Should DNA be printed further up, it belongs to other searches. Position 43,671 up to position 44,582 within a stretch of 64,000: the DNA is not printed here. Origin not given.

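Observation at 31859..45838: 13-gene catabolic operon of unknown substrate: GntR + Liv-type importer + aconitase-family hydratase pair + KRCGH lyase + HyuB/HyuA + Cys-less isochorismatase-like protein + FrdA/TcuA-like flavoprotein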

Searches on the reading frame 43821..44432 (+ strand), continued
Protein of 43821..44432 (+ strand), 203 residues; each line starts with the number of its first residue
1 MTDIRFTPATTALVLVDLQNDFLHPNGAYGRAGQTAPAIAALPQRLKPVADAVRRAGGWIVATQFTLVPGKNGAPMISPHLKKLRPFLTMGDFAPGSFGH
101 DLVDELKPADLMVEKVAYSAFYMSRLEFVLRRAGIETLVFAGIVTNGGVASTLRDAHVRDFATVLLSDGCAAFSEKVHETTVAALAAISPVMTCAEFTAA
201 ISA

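Call 75: get_annotated_region(hit=H3, flank=14000)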
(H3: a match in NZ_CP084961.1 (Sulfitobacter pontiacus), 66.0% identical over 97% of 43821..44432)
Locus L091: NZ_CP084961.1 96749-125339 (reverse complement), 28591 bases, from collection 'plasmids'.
description: Sulfitobacter pontiacus strain DSM 110277 plasmid pDSM110277_b, complete sequence
organism: Sulfitobacter pontiacus (NCBI taxid 60137)
taxonomy: Bacteria; Pseudomonadota; Alphaproteobacteria; Rhodobacterales; Roseobacteraceae; Sulfitobacter; Sulfitobacter pontiacus
host: -; source: cell culture,Seawater from the North Pacific Ocean incubated within a mesocosm experiment with diatom ...; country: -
typing (MOB-suite, as given by PLSDB): non-mobilizable; replicon rep_cluster_361
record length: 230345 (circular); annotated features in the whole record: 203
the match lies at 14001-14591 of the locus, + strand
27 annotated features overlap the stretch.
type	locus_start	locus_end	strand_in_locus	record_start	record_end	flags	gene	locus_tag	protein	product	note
CDS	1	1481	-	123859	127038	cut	-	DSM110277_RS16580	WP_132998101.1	efflux RND transporter permease subunit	-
CDS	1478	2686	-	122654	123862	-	-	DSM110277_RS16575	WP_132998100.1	efflux RND transporter periplasmic adaptor subunit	GO:0006810 - transport [Evidence IEA]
CDS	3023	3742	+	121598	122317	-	-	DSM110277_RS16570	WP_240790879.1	TetR/AcrR family transcriptional regulator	GO:0006355 - regulation of DNA-templated transcription [Evidence IEA]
CDS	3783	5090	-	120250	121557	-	-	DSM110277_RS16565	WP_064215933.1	TRAP transporter large permease subunit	GO:0015740 - C4-dicarboxylate transport [Evidence IEA]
CDS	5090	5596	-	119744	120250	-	-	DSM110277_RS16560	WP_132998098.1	TRAP transporter small permease subunit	-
CDS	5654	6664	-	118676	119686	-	dctP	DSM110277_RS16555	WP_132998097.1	TRAP transporter substrate-binding protein DctP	GO:0055085 - transmembrane transport [Evidence IEA]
CDS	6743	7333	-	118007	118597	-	leuD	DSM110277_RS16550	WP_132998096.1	3-isopropylmalate dehydratase small subunit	GO:0009098 - leucine biosynthetic process [Evidence IEA]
CDS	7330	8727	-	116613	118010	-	leuC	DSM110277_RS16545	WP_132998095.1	3-isopropylmalate dehydratase large subunit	GO:0009098 - leucine biosynthetic process [Evidence IEA]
CDS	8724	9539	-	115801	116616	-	-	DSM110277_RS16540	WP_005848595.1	GntR family transcriptional regulator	-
CDS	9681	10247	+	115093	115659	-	-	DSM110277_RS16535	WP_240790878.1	tautomerase family protein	GO:0006725 - cellular aromatic compound metabolic process [Evidence IEA]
CDS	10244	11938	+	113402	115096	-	-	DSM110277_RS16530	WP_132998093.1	hydantoinase B/oxoprolinase family protein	-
CDS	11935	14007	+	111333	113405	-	-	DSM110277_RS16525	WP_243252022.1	hydantoinase/oxoprolinase family protein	-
CDS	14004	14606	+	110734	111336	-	-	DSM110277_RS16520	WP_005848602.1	isochorismatase family cysteine hydrolase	-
CDS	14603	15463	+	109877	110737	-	-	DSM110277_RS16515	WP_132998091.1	isocitrate lyase/phosphoenolpyruvate mutase family protein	-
CDS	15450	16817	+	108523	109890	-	-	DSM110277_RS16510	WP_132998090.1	FAD-dependent oxidoreductase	-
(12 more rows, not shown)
